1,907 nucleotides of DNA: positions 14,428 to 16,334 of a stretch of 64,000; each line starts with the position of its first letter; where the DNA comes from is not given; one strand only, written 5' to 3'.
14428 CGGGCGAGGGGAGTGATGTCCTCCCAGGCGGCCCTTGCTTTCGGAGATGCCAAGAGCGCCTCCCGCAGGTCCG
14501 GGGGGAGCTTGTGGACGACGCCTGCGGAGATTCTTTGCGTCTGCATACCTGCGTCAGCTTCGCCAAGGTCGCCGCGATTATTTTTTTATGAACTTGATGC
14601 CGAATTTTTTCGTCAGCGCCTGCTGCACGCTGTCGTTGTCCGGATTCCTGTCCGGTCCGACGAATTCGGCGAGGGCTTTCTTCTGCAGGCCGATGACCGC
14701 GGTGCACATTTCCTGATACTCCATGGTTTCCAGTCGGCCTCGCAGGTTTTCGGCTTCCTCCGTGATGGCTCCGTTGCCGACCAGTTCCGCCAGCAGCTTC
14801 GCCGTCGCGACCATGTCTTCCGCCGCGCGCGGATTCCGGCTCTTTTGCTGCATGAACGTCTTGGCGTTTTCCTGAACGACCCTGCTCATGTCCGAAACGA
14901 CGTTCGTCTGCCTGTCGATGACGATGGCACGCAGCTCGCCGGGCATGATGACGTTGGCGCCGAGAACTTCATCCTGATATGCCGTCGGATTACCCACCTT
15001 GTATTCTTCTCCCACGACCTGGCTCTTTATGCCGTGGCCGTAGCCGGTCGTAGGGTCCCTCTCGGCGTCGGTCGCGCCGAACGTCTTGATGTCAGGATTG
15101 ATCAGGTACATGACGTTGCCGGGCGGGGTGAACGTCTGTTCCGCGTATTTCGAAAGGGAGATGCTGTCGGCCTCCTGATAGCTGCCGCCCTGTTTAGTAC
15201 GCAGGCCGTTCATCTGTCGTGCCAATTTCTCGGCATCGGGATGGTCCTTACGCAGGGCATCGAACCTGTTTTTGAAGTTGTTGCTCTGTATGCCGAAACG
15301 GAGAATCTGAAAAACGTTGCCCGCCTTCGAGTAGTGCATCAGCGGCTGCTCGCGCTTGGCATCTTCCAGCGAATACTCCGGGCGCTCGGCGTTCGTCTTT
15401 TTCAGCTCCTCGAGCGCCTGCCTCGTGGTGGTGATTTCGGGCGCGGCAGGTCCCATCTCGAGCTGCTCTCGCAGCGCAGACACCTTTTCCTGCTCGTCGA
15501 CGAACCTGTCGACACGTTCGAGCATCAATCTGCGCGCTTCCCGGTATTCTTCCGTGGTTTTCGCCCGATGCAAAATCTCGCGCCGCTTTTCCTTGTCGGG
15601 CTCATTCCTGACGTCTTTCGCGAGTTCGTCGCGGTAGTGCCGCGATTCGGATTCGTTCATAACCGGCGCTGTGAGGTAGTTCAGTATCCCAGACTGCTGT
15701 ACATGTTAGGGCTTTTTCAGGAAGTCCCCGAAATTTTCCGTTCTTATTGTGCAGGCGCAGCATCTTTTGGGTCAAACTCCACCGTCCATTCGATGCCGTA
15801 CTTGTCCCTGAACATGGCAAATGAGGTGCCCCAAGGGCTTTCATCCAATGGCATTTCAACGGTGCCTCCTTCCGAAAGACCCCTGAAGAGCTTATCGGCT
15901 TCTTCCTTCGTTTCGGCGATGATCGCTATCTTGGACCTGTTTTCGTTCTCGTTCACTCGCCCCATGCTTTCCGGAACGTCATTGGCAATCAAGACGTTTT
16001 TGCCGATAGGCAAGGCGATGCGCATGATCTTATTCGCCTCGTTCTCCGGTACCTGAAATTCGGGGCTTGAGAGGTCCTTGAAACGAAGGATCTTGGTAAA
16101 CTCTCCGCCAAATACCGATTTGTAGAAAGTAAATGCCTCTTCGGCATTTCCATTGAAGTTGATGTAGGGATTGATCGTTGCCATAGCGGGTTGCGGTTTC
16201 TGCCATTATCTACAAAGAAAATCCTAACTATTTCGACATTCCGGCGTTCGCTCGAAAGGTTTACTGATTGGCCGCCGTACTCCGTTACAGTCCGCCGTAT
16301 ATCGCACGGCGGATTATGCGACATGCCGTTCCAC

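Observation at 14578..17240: Lower-GC islet next to the tRNA-Ser pair encoding a transglutaminase-like protein, a PhnB-like VOC protein and a large hypothetical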

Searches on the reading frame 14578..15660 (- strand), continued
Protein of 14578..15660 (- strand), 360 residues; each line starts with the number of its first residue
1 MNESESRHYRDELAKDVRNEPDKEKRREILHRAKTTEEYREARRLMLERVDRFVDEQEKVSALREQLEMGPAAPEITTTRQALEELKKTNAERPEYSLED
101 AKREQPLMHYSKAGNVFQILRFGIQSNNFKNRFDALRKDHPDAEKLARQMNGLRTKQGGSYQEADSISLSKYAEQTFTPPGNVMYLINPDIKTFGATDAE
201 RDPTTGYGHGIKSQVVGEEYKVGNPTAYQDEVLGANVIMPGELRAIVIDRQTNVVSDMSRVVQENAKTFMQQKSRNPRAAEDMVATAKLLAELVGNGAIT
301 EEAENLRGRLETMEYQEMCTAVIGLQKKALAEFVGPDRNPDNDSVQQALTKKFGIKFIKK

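Call 77: find_encoding_contigs(protein=P0145, flank=6000, max_places=2)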
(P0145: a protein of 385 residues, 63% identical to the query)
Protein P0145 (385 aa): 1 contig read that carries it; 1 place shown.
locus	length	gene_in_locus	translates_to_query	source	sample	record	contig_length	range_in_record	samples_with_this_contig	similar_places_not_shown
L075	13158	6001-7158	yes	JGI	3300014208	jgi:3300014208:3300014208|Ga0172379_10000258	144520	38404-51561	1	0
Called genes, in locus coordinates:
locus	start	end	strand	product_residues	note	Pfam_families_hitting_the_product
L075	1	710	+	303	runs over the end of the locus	PF11899:DUF3419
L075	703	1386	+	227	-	PF01209:Ubie_methyltran, PF05175:MTS, PF13489:Methyltransf_23, PF05148:Methyltransf_8, PF13847:Methyltransf_31, PF08241:Methyltransf_11, PF08242:Methyltransf_12, PF13649:Methyltransf_25, +3 more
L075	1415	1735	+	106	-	-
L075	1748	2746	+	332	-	PF14397:ATPgrasp_ST (weak), PF02655:ATP-grasp_3 (faint), PF02786:CPSase_L_D2 (faint), PF07478:Dala_Dala_lig_C (faint), PF08443:RimK (faint)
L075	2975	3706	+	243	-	-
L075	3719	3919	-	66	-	-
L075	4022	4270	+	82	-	PF01541:GIY-YIG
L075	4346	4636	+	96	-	-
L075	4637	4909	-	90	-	-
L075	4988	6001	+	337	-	PF00022:Actin, PF06723:MreB_Mbl, PF25216:Volactin (weak), PF00012:HSP70, PF14450:FtsA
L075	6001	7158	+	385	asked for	-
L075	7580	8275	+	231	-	PF13177:DNA_pol3_delta2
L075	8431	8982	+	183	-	PF01765:RRF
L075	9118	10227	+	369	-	PF02163:Peptidase_M50, PF13180:PDZ_2 (weak), PF17820:PDZ_6 (faint)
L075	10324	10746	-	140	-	-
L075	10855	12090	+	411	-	PF00587:tRNA-synt_2b, PF03129:HGTP_anticodon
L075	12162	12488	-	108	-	-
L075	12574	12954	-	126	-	-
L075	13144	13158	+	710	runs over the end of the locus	PF07690:MFS_1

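Call 78: find_encoding_contigs(protein=P0159, flank=6000, max_places=2)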
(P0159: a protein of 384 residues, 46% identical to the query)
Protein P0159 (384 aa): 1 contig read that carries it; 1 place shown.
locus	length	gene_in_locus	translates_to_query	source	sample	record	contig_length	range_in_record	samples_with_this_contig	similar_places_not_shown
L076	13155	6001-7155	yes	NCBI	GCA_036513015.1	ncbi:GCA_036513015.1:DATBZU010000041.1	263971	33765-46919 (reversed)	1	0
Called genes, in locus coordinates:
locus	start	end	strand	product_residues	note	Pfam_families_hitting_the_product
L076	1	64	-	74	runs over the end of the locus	PF02416:TatA_B_E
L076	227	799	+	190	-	-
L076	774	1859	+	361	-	PF13623:SurA_N_2, PF13624:SurA_N_3, PF13616:Rotamase_3, PF00639:Rotamase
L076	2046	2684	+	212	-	-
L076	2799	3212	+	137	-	-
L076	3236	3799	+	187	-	-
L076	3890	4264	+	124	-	-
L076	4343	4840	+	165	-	PF00583:Acetyltransf_1 (weak)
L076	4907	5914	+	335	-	-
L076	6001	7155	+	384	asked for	-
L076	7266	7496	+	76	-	-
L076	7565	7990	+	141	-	-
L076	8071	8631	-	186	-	-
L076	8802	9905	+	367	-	-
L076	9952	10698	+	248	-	-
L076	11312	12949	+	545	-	-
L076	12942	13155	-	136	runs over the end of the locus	PF22811:Zn_ribbon_NrdR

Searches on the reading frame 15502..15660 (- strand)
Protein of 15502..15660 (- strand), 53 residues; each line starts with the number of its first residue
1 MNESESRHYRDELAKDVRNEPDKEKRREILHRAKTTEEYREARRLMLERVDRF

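Call 43: search_protein_representatives(alignment_id=A3)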
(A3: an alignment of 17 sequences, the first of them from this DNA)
Query: 17 sequences, 53 profile positions. Proteins with E-value up to 0.001 (for the whole library): 232; up to 1e-10: 37; up to 1e-30: 0. The best 150 are listed.
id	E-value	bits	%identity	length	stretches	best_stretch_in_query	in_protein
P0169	5.0e-20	87.2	-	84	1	1-51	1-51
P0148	5.4e-20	87.0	-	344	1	1-50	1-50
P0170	8.1e-20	86.5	-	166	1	1-51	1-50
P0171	2.6e-19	84.8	-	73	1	1-50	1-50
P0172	3.1e-19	84.6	-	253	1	1-48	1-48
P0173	6.9e-18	80.3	-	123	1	1-50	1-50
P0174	7.5e-18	80.2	-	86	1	1-52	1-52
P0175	1.2e-16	76.3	-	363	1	1-48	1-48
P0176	1.3e-16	76.2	-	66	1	1-52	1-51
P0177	1.8e-16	75.8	-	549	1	1-51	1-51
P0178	3.0e-16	75.1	-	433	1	1-49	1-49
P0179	6.4e-16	74.0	-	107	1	1-50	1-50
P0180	1.6e-15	72.7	-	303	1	2-48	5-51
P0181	8.9e-15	70.3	-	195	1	1-49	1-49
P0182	1.1e-14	70.1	-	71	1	1-47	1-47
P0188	2.0e-13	66.0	-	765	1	1-46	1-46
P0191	9.3e-13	63.9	-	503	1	1-52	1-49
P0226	6.6e-09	51.5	-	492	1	1-51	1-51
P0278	1.5e-06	44.0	-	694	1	1-51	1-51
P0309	1.3e-05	41.0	-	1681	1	6-47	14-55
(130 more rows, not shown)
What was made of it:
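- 15502..15660 (-): Coding region of the N-terminal leader module (consensus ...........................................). A profile search finds 232 cluster representatives at E<=1e-3, nearly always at residues 1-50 (call 43).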

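Call 46: search_protein_families(library=pfam, alignment_id=A4, max_evalue=0.001)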
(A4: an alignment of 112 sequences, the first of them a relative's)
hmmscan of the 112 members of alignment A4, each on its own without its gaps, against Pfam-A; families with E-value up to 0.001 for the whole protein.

A. member 1, P0170 (166 aa): 1 family
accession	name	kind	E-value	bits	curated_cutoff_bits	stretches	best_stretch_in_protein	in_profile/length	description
PF18760.7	ART-PolyVal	-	5e-06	27.8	31.2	1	129-155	1-27/140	ADP-Ribosyltransferase in polyvalent proteins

B. families by the number of members that match (of 112 scanned): 32 families (the first 25 are shown)
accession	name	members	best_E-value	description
PF18760.7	ART-PolyVal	14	9.8e-10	ADP-Ribosyltransferase in polyvalent proteins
PF00644.27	PARP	5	2.9e-05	Poly(ADP-ribose) polymerase catalytic domain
PF13151.12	DUF3990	4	3.4e-05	Protein of unknown function (DUF3990)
PF07603.17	Lcl_C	2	3.7e-13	Lcl C-terminal domain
PF08241.18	Methyltransf_11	2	4.4e-12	Methyltransferase domain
PF13649.12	Methyltransf_25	2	1.2e-09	Methyltransferase domain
PF07719.23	TPR_2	2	1.8e-08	Tetratricopeptide repeat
PF13847.12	Methyltransf_31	2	1.1e-07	Methyltransferase domain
PF08242.18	Methyltransf_12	2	1.3e-07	Methyltransferase domain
PF13646.12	HEAT_2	2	0.00027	HEAT repeats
PF13475.11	DUF4116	1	6.3e-25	Domain of unknown function (DUF4116)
PF03891.20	DUF333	1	4.6e-23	Domain of unknown function (DUF333)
PF01743.26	PolyA_pol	1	9.4e-19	Poly A polymerase head domain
PF00291.31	PALP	1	4.4e-15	Pyridoxal-phosphate dependent enzyme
PF00300.27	His_Phos_1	1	5.2e-14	Histidine phosphatase superfamily (branch 1)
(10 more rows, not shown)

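Call 50: list_cluster_members(proteins=[P0170, P0172, P0175, P0177, P0178, P0188, P0191, P0226, P0278, P0309])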
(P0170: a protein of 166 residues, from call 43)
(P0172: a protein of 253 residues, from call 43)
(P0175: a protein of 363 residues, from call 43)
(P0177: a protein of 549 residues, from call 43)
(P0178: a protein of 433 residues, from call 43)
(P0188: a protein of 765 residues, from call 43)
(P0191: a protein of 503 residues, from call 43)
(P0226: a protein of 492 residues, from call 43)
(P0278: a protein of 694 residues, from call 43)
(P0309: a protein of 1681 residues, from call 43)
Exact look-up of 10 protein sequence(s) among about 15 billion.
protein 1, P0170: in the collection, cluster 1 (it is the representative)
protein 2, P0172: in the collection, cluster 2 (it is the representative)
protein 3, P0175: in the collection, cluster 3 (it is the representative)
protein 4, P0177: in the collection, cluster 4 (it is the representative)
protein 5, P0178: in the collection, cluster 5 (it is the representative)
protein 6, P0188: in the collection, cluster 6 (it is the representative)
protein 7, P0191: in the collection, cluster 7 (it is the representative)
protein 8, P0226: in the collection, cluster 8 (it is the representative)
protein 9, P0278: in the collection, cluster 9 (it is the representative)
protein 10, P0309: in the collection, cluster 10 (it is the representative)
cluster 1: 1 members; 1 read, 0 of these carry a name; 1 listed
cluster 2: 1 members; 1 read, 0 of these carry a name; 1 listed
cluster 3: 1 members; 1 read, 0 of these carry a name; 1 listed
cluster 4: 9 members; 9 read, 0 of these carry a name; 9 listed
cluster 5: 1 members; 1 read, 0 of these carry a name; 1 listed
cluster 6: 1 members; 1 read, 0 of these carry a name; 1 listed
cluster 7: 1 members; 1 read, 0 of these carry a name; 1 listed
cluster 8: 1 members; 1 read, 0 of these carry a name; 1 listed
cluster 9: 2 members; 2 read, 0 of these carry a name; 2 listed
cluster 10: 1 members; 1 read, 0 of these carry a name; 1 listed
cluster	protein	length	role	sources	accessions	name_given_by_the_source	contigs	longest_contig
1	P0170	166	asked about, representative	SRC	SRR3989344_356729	-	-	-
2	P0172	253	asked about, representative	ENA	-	-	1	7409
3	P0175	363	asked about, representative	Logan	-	-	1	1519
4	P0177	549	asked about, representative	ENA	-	-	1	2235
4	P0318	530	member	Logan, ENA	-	-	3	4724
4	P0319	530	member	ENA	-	-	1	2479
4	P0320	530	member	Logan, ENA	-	-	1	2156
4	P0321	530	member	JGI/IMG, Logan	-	-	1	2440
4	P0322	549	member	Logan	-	-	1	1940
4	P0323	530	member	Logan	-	-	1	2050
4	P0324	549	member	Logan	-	-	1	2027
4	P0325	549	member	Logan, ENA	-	-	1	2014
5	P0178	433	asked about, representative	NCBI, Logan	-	-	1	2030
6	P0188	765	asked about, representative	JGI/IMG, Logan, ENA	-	-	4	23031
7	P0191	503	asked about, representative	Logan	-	-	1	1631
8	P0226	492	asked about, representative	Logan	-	-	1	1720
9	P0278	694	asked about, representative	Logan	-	-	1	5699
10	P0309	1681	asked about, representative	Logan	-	-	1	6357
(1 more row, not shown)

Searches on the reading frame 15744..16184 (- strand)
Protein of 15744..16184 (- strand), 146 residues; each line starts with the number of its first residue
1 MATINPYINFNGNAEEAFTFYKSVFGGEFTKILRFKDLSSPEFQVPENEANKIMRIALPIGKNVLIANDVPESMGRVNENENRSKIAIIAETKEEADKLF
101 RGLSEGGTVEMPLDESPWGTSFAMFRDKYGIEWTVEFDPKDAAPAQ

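Call 6: search_protein_families(library=pfam, proteins=[window:15744-16184:-], max_evalue=1)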
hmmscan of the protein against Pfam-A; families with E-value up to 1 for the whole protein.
window:15744-16184:- (146 aa): 4 families
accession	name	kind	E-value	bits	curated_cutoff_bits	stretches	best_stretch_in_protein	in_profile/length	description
PF00903.31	Glyoxalase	-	5.3e-12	46.6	20.6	1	8-134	6-120/121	Glyoxalase/Bleomycin resistance protein/Dioxygenase superfamily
PF06983.19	3-dmu-9_3-mt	-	4.2e-09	37.4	24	1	4-135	3-115/116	3-demethylubiquinone-9 3-methyltransferase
PF22656.2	At5g48480-like_N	-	0.076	13.2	27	1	14-28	9-23/59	Glyoxalase At5g48480-like, N-terminal domain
PF14507.12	CppA_C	-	0.08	14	23.5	1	14-63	16-65/103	CppA C-terminal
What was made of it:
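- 15744..16184 (-): PhnB/YjdN-type VOC (glyoxalase/bleomycin-resistance fold) protein of 146 aa, with intermediate composition. Pfam Glyoxalase 46.6 bits (cut-off 20.6) and 3-dmu-9_3-mt 37.4 bits (cut-off 24) (call 6).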

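Call 7: search_protein_families(library=ncbifam, proteins=[window:15744-16184:-], max_evalue=1)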
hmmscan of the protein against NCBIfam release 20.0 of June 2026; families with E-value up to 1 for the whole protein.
window:15744-16184:- (146 aa): 1 family
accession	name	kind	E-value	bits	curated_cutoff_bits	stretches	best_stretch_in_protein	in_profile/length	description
NF007537.0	PRK10148.1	equivalog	3.3e-11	43.8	122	1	4-136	3-139/147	VOC family metalloprotein YjdN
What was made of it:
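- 15744..16184 (-): NCBIfam YjdN scores below its cut-off (call 7).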

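Call 57: search_protein_families(library=padloc, proteins=[window:15744-16184:-], max_evalue=1)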
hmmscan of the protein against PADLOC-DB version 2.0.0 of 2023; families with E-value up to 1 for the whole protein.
window:15744-16184:- (146 aa): 0 families
